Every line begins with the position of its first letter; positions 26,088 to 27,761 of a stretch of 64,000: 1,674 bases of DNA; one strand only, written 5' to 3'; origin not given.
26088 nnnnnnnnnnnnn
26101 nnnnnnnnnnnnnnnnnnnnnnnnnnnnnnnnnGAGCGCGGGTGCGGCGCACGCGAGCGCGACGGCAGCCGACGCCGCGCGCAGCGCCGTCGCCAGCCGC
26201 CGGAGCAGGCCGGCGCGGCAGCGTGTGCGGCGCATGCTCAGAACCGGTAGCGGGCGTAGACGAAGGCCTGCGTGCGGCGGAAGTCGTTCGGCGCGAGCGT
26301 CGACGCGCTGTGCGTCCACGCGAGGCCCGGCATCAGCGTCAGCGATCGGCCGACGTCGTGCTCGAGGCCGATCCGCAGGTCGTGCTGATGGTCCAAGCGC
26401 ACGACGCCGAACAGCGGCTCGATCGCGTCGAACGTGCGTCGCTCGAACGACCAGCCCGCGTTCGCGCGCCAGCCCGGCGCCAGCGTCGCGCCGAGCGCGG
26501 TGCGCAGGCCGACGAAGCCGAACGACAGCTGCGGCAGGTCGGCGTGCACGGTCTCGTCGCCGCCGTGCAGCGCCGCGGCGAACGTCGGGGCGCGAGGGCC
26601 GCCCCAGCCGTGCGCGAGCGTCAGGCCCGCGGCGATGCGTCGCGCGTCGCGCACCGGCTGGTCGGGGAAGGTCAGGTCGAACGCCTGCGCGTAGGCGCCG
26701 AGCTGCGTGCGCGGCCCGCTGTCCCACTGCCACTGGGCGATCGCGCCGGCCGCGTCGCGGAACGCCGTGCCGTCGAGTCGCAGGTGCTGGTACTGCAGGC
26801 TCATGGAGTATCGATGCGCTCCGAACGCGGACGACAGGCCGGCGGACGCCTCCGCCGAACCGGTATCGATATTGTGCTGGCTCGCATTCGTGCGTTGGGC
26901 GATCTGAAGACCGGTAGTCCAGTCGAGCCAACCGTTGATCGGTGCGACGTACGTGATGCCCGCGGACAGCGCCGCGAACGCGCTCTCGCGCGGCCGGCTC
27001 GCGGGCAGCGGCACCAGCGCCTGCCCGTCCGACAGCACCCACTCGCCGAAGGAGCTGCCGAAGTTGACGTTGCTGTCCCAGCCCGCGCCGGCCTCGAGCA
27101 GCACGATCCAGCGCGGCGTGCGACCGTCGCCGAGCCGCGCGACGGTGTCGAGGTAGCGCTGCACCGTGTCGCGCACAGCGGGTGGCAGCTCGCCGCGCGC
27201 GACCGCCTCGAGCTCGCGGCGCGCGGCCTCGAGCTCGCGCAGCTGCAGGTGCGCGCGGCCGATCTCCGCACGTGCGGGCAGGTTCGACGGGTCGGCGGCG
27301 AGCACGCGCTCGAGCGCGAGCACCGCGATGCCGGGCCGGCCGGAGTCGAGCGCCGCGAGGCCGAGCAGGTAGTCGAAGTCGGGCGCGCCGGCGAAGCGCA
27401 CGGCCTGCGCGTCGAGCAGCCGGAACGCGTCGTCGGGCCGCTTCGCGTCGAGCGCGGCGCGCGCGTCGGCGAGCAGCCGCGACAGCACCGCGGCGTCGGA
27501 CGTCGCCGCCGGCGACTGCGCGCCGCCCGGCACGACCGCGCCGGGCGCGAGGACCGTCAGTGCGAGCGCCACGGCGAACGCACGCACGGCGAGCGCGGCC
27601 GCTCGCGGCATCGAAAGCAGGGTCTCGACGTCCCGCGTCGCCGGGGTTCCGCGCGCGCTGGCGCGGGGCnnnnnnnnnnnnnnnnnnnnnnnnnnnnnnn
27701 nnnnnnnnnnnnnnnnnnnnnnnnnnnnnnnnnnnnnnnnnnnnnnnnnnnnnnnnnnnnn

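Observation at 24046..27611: Slam/DUF560-like (type XI secretion) gene pair inserted inside the conserved miaB-ybeZ-ybeY-corC-lnt operon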

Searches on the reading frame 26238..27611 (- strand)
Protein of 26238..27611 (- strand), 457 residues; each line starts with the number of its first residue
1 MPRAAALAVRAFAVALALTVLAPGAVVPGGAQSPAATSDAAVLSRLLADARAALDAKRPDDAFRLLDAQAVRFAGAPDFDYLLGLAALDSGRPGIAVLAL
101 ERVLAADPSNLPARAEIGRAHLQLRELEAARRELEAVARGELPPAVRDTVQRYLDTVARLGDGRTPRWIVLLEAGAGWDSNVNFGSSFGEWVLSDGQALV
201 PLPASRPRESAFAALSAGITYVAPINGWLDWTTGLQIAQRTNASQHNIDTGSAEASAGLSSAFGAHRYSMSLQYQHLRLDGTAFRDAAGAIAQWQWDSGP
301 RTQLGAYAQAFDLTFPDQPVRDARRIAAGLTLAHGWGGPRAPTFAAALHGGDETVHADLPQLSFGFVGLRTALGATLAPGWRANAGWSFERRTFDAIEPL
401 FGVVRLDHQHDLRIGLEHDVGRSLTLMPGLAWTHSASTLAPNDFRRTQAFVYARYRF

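Call 5: search_protein_families(library=pfam, proteins=[window:26238-27611:-], max_evalue=0.01)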
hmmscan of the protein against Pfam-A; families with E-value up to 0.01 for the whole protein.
window:26238-27611:- (457 aa): 4 families
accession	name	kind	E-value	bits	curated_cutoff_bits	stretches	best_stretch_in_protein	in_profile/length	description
PF14559.12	TPR_19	-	1e-06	29.4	25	1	87-139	1-53/68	Tetratricopeptide repeat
PF13432.12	TPR_16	-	3.3e-06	27.9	32.7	1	81-143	1-62/65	Tetratricopeptide repeat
PF13428.12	TPR_14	-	0.0052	17.8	23.5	0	81-119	5-43/44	Tetratricopeptide repeat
PF13371.12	TPR_9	-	0.0062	17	35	1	96-138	14-56/73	Tetratricopeptide repeat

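Call 6: search_protein_families(library=ncbifam, proteins=[window:26238-27611:-], max_evalue=0.01)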
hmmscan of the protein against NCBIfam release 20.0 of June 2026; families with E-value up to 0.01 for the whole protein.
window:26238-27611:- (457 aa): 4 families
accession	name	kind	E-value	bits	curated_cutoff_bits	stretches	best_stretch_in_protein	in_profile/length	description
NF040959.1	MamA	equivalog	3.4e-06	26.6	200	1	50-138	44-132/204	magnetosome protein MamA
TIGR02917.1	PEP_TPR_lipo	equivalog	0.00021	19.3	312.2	1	45-137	229-321/899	XrtA/PEP-CTERM system TPR-repeat protein PrsT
NF052415.1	T3SS_chap_SctY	equivalog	0.00066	20.2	70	1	49-136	12-102/106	type III secretion apparatus assembly chaperone SctY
TIGR03016.1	pepcterm_hypo_1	hypoth_equivalog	0.0036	16.3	90.85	0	240-283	416-460/477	TIGR03016 family PEP-CTERM system-associated outer membrane protein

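Call 8: find_homologous_proteins(query=window:26238-27611:-)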
Query window:26238-27611:- (457 aa): 186 proteins with E <= 0.001 among 8000 candidates; the best 120 are listed.
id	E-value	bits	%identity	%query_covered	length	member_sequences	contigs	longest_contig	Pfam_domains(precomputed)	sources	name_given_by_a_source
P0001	2.6e-294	994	99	100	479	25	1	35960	PF14559.13,PF13432.13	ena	-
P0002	1.2e-249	847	90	88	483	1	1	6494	PF14559.13,PF13432.13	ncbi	-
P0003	3.9e-231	786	81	98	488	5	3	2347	PF14559.13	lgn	-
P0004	3.0e-212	723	73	98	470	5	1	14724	PF14559.13,PF13432.13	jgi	jgi:hypothetical protein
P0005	6.2e-211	719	77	91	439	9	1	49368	PF14559.13,PF13432.13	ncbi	-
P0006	1.3e-208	711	73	100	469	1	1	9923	PF14559.13,PF13432.13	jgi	jgi:hypothetical protein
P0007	3.3e-208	710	76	91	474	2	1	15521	PF14559.13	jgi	jgi:hypothetical protein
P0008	4.0e-208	710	73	98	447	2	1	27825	PF14559.13,PF13432.13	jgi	jgi:tetratricopeptide (TPR) repeat protein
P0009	4.4e-207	706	74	95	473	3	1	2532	PF14559.13,PF13432.13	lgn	-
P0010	3.2e-206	704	76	91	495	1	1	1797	PF14559.13,PF13432.13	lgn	-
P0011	1.2e-205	702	73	94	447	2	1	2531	PF14559.13,PF13432.13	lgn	-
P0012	1.4e-201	688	75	91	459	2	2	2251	PF14559.13,PF13432.13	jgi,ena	jgi:hypothetical protein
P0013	4.4e-197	673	77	88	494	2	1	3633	PF14559.13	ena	-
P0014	1.4e-180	619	87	68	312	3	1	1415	-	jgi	jgi:hypothetical protein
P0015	1.7e-174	599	64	97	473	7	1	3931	PF14559.13,PF04575.20,PF13432.13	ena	-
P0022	4.3e-128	446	53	91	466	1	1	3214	PF14559.13,PF04575.20,PF13432.13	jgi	jgi:outer membrane protein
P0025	2.9e-126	440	52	87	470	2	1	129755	PF14559.13,PF04575.20,PF13432.13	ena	-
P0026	1.2e-125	438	50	94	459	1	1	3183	PF14559.13,PF04575.20,PF13432.13,PF10082.16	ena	-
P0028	1.1e-124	435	51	94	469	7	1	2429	PF14559.13,PF04575.20,PF13432.13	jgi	-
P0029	2.1e-124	434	53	94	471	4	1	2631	PF14559.13,PF04575.20,PF13432.13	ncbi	-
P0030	1.5e-123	431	52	90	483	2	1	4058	PF14559.13,PF04575.20,PF13432.13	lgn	-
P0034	4.1e-122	426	50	91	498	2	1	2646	PF14559.13,PF04575.20,PF13432.13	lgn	-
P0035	4.1e-121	423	51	95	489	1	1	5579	PF14559.13,PF04575.20,PF13432.13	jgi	jgi:tetratricopeptide (TPR) repeat protein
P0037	1.1e-120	422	50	95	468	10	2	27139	PF14559.13,PF04575.20,PF13432.13,PF13428.13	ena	-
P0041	5.3e-120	419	48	97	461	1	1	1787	PF14559.13,PF04575.20,PF13432.13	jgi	jgi:outer membrane protein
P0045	1.5e-118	415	50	90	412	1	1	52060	PF14559.13,PF04575.20,PF13432.13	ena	-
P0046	6.1e-118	413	50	91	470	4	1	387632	PF14559.13,PF04575.20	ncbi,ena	-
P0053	3.0e-116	407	49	92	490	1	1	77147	PF14559.13,PF04575.20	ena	-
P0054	2.3e-115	404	50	91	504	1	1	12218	PF14559.13,PF04575.20,PF13432.13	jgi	jgi:hypothetical protein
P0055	2.9e-115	404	50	89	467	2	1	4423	PF14559.13,PF04575.20,PF13432.13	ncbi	-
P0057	5.7e-115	403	48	91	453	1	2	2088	PF14559.13,PF04575.20,PF13432.13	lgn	-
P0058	6.4e-115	403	49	92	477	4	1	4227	PF14559.13,PF04575.20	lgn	-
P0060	1.0e-114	402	49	93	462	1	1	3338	PF14559.13,PF04575.20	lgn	-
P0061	6.8e-114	399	45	99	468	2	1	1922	PF14559.13,PF04575.20,PF13432.13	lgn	-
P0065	2.4e-113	397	49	91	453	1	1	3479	PF14559.13,PF04575.20,PF13432.13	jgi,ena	-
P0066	5.6e-113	396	49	93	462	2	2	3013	PF14559.13,PF04575.20,PF13432.13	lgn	-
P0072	1.0e-111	392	47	96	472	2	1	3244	PF04575.20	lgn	-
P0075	1.7e-109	385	47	100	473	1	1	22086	PF14559.13,PF04575.20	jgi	jgi:tetratricopeptide (TPR) repeat protein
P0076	6.0e-109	383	48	91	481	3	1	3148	PF14559.13,PF04575.20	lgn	-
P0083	4.9e-108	380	47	96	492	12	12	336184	PF14559.13,PF04575.20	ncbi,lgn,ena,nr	ncbi:MAG: DUF560 domain-containing protein [Burkholderiaceae bacterium]|nr:DUF560 domain-containing 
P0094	5.3e-105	370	47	94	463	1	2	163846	PF14559.13,PF04575.20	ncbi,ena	-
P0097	2.0e-104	368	48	88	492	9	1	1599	PF04575.20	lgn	-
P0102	9.2e-103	363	47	91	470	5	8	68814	PF14559.13,PF04575.20,PF13432.13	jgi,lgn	-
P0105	7.4e-102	360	45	91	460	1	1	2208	PF14559.13,PF04575.20,PF13432.13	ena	-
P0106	2.3e-101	358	46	95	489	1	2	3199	PF14559.13,PF04575.20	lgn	-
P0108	9.0e-101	356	47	90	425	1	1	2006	PF14559.13,PF24575.2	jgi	jgi:hypothetical protein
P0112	6.5e-100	353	47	93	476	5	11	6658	PF14559.13,PF04575.20,PF13432.13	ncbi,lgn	-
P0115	1.2e-99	352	48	90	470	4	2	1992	PF14559.13,PF04575.20,PF13432.13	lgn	-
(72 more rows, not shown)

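Call 11: search_solved_structures(query=A1, max_evalue=1, show_alignments=2)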
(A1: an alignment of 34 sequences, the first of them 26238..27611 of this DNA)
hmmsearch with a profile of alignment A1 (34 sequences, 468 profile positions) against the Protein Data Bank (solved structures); distinct sequences matched with E-value up to 1: 19.
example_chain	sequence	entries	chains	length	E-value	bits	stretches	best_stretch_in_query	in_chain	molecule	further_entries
5lfl_A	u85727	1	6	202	0.00012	24.1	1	61-151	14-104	Magnetosome protein MamA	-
4xi0_A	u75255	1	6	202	0.00021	23.3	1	61-151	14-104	Magnetosome protein MamA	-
5lfm_A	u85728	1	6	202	0.00038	22.5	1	61-151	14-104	Magnetosome protein MamA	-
8ump_A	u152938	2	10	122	0.00061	21.8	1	92-146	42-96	T33-ml35-redesigned-TPR-domain-fold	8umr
4eqf_A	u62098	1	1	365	0.00078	21.5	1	59-145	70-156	PEX5-related protein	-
3as4_A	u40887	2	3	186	0.0023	19.9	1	66-174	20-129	MamA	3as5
3asd_A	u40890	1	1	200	0.0026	19.7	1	66-174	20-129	MamA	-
3asg_A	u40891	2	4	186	0.0064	18.4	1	66-170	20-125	MamA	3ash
3vtx_A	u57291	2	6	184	0.015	17.2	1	57-134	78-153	MamA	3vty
9hmf_L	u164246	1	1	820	0.027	16.4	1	66-148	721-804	TPR domain protein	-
3as8_A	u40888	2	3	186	0.029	16.3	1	66-173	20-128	Magnetosome protein MamA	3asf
7qdr_B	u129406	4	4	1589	0.051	15.5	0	47-145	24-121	Tetratricopeptide repeat protein 37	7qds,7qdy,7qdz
9g8o_B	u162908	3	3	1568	0.18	13.7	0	50-145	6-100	Superkiller complex protein 3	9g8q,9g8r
8hmc_C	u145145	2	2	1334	0.38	12.6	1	40-139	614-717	Tetratricopeptide repeat protein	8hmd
9leq_B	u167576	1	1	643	0.4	12.5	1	66-148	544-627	Motility protein PflB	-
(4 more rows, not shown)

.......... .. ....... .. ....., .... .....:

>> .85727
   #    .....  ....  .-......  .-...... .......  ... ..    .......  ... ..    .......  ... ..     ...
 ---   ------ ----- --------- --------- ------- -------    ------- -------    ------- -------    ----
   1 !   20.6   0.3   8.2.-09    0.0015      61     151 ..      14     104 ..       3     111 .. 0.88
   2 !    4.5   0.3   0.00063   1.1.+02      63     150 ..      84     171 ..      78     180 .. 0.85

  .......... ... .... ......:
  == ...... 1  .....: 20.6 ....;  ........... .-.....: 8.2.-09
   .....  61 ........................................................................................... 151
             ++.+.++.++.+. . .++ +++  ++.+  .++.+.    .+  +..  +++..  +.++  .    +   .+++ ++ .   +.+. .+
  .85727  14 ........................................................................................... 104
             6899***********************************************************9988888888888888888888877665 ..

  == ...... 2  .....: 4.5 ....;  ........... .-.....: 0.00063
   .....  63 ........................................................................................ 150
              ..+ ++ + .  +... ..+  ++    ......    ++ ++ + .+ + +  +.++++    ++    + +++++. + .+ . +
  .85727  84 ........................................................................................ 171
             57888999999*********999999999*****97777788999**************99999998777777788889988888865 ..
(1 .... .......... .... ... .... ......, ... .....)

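Call 12: find_related_loci(query=A1, collection=genome_contigs, flank=8000)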
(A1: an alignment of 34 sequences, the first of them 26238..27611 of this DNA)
Query A1 (457 aa) in genome_contigs; peptide patterns used: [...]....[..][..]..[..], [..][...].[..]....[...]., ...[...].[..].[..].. (x = any residue, [..] = any of these).
438 stretches matched a pattern; 358 encode a relative of the query (tblastn E <= 1e-3); the best 80 are kept; 80 distinct loci.
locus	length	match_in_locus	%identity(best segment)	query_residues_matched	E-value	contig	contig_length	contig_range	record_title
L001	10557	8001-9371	95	1-457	0e+0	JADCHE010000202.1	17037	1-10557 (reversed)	MAG: Burkholderiales bacterium isolate M025S2SP1A76QC M025S2_202, whole genome shotgun sequence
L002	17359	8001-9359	73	10-457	0e+0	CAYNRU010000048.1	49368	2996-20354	MAG TPA_asm: uncultured Bordetella sp. isolate binchicken_co255_97 genome assembly, contig: k141_4912306, whole genome s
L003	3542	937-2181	66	43-457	0e+0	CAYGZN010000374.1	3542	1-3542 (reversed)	MAG TPA_asm: uncultured Burkholderiaceae bacterium isolate ERP119294_co1_443 genome assembly, contig: NODE_48016_length_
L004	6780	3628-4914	51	28-457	3e-130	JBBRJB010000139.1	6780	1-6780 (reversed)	MAG: Burkholderiales bacterium isolate Co_metawrap_2842 Cmw_2842_k141_28710042_length_6780_cov_7.9542, whole genome shot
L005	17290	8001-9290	51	28-457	6e-130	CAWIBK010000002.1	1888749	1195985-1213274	MAG: uncultured beta proteobacterium isolate MFD01275.bin.2.5 genome assembly, contig: contig_1915, whole genome shotgun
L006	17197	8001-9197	52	59-457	2e-129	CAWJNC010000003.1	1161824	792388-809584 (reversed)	MAG: uncultured proteobacterium isolate MFD02840.bin.1.317 genome assembly, contig: contig_1395, whole genome shotgun se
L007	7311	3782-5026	53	42-457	2e-127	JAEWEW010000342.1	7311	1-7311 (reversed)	MAG: Proteobacteria bacterium isolate OH_PBlB_158 k127_1203830, whole genome shotgun sequence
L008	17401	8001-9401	48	6-457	2e-125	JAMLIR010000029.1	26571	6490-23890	MAG: Burkholderiaceae bacterium isolate ACE_NR_PROT22 ACE_NR_PROT22_29, whole genome shotgun sequence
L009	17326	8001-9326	50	23-457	3e-125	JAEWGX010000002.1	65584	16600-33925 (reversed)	MAG: Proteobacteria bacterium isolate OH_PBlB_46 k127_945650, whole genome shotgun sequence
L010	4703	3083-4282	50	58-457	3e-124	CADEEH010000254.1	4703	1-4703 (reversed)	MAG: uncultured Burkholderiales bacterium isolate Burkholderiales sp. RBC005 genome assembly, contig: MAG005_254, whole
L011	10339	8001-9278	50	32-457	3e-122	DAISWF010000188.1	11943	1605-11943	MAG TPA_asm: Burkholderiaceae bacterium isolate CTOTU2289 NODE_2412_length_11943_cov_4.037769, whole genome shotgun sequ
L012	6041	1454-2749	49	26-457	9e-120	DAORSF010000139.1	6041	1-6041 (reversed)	MAG TPA_asm: Burkholderiaceae bacterium isolate AMR_MDS_5324 NODE_8714_length_6041_cov_8.551620, whole genome shotgun se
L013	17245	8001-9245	50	43-457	4e-118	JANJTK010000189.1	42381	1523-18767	MAG: Burkholderiaceae bacterium isolate RX1_metabat.bin.57 RX1_k141_210580, whole genome shotgun sequence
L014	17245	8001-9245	49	43-457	1e-117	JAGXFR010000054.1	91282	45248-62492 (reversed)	MAG: Burkholderiaceae bacterium isolate LH_M2 k141_1319782, whole genome shotgun sequence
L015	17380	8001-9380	48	5-457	8e-118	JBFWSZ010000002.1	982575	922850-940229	MAG: Lautropia sp. isolate CA_2019_TPBF_35 NODE_33_length_982575_cov_25.390783_TPBF, whole genome shotgun sequence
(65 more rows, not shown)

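Call 26: predict_structure(alignment_id=A1)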
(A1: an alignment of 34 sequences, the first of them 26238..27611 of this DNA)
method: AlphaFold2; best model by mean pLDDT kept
length: 457 residues; sequences in the alignment: 34
mean_pLDDT: 90.6   pTM: 0.70
mean pLDDT of the five models: 90.6, 89.4, 87.6, 87.2, 83.1
residues with pLDDT >= 90: 341; 70-90: 75; 50-70: 21; < 50: 20
segments of 3 or more residues with pLDDT < 50: 1-4, 21-35
pLDDT, mean of each block of 10 residues (from residue 1): 53 55 42 57 96 97 97 96 97 94 95 94 86 92 85 82 81 98 90 89 91 98 88 98 91 98 93 97 97 95 98 97 98 93 98 95 98 96 98 96 96 98 97 94 94 97
secondary structure, 60 per line:
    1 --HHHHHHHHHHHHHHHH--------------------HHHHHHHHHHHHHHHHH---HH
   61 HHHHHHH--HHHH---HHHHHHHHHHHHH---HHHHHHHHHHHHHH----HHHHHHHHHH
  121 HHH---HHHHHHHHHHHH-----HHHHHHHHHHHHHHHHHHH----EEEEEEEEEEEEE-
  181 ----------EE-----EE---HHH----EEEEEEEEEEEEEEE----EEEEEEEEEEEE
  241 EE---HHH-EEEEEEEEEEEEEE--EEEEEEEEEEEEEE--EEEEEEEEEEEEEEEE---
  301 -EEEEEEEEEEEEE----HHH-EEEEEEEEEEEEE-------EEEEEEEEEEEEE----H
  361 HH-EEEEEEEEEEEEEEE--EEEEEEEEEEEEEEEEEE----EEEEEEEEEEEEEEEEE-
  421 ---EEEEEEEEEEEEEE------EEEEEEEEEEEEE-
elements in order: H3-18 H39-55 H59-67 H70-73 H77-89 H93-106 H111-123 H127-138 H144-162 E167-179 E210-224 E229-242 E250-263 E266-279 E282-297 E302-314 E323-335 E343-355 E364-378 E381-398 E403-419 E424-437 E444-456

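Call 30: fold_search(model_id=the predicted structure, library=pdb)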
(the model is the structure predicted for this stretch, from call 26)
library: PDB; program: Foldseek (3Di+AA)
matches with E <= 10: 1594; with E <= 0.001: 507
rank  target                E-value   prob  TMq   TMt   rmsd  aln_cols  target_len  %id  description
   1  9b8h_A                1.7e-14  1.00  0.39  0.33  11.7       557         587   11  Cryo-EM structure of E. coli cellulose synthase subunit C with cellotetraose (released 2025-02-19)
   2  9b8a                  4.8e-14  1.00  0.43  0.37  10.0       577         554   11  Cryo-EM structure of E. coli cellulose synthase subunit C (released 2025-02-19)
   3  9h80_M                5.0e-11  1.00  0.40  0.45   8.8       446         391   11  Structure of the outer membrane exopolysaccharide transporter PelBC (released 2025-06-11)
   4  6tzk                  7.2e-11  1.00  0.38  0.38  11.1       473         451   11  Bacterial cellulose synthase outermembrane channel BcsC with terminal TPR repeat (released 2019-10-23)
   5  8jto                  3.3e-10  1.00  0.38  0.49   9.6       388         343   10  Outer membrane porin of Burkholderia pseudomallei (BpsOmp38) in complex with ceftazidime (released 2024-06-26)
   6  1t16_A                3.3e-10  1.00  0.37  0.39   9.1       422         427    9  Crystal structure of the bacterial fatty acid transporter FadL from Escherichia coli (released 2004-06-15)
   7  2r4o_A                4.4e-10  1.00  0.35  0.38   9.4       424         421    9  Crystal structure of the long-chain fatty acid transporter FadL mutant delta NPA (released 2008-09-16)
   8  2x9k                  5.2e-10  1.00  0.42  0.64   6.7       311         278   11  Structure of a E.coli porin (released 2011-01-26)
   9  2iwv_A                6.6e-10  1.00  0.44  0.68   5.9       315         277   11  Structure of the monomeric outer membrane porin OmpG in the open and closed conformation (released 2006-08-14)
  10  7q5c                  7.0e-10  1.00  0.40  0.66   5.6       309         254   11  Crystal structure of OmpG in space group 96 (released 2022-11-16)
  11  3pgu                  9.4e-10  1.00  0.40  0.45   9.0       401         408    9  Phe3Glu mutant of EcFadL (released 2011-05-25)
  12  3kvn_X                9.4e-10  1.00  0.26  0.20  20.5       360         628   11  Crystal structure of the full-length autotransporter EstA from Pseudomonas aeruginosa (released 2010-01-26)
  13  3pgs_A                1.1e-09  1.00  0.35  0.37   9.3       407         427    8  Phe3Gly mutant of EcFadL (released 2011-05-25)
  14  8wv0_A                1.1e-09  1.00  0.37  0.49   9.8       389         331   10  Outer membrane porin of Burkholderia pseudomallei (BpsOmp38) (released 2024-10-30)
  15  3pgs_B                1.3e-09  1.00  0.36  0.39   8.8       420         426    8  Phe3Gly mutant of EcFadL (released 2011-05-25)
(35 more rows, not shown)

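Call 31: search_protein_families(library=pfam, alignment_id=A1, max_evalue=0.01)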
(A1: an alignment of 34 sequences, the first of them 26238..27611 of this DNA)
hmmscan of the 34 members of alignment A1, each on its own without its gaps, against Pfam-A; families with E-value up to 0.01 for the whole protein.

A. member 1, window:26238-27611:- (457 aa): 4 families
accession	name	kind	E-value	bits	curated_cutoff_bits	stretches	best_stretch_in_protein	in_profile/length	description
PF14559.12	TPR_19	-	1e-06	29.4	25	1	87-139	1-53/68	Tetratricopeptide repeat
PF13432.12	TPR_16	-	3.3e-06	27.9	32.7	1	81-143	1-62/65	Tetratricopeptide repeat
PF13428.12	TPR_14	-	0.0052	17.8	23.5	0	81-119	5-43/44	Tetratricopeptide repeat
PF13371.12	TPR_9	-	0.0062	17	35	1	96-138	14-56/73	Tetratricopeptide repeat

B. families by the number of members that match (of 34 scanned): 19 families
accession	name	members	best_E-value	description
PF14559.12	TPR_19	34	3.2e-12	Tetratricopeptide repeat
PF13432.12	TPR_16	32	2.3e-08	Tetratricopeptide repeat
PF07719.23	TPR_2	24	4.5e-05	Tetratricopeptide repeat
PF04575.19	SlipAM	23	3.1e-09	Surface lipoprotein assembly modifier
PF13428.12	TPR_14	19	1.1e-05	Tetratricopeptide repeat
PF13371.12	TPR_9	18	5.4e-05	Tetratricopeptide repeat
PF24575.1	TPR_Slam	11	0.00041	Surface lipoprotein assembly modifier, N-terminal TPR repeats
PF16918.11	PknG_TPR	10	3.3e-05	Protein kinase G tetratricopeptide repeat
PF10082.15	BBP2_2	8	5e-05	Putative beta-barrel porin 2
PF12895.13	ANAPC3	6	0.0015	Anaphase-promoting complex, cyclosome, subunit 3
PF13174.12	TPR_6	5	3e-05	Tetratricopeptide repeat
PF13181.12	TPR_8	5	0.0018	Tetratricopeptide repeat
PF13830.11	DUF4192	4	0.00065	Domain of unknown function (DUF4192)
PF00515.34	TPR_1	4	0.00087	Tetratricopeptide repeat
PF13505.12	OMP_b-brl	2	5.8e-05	Outer membrane protein beta-barrel domain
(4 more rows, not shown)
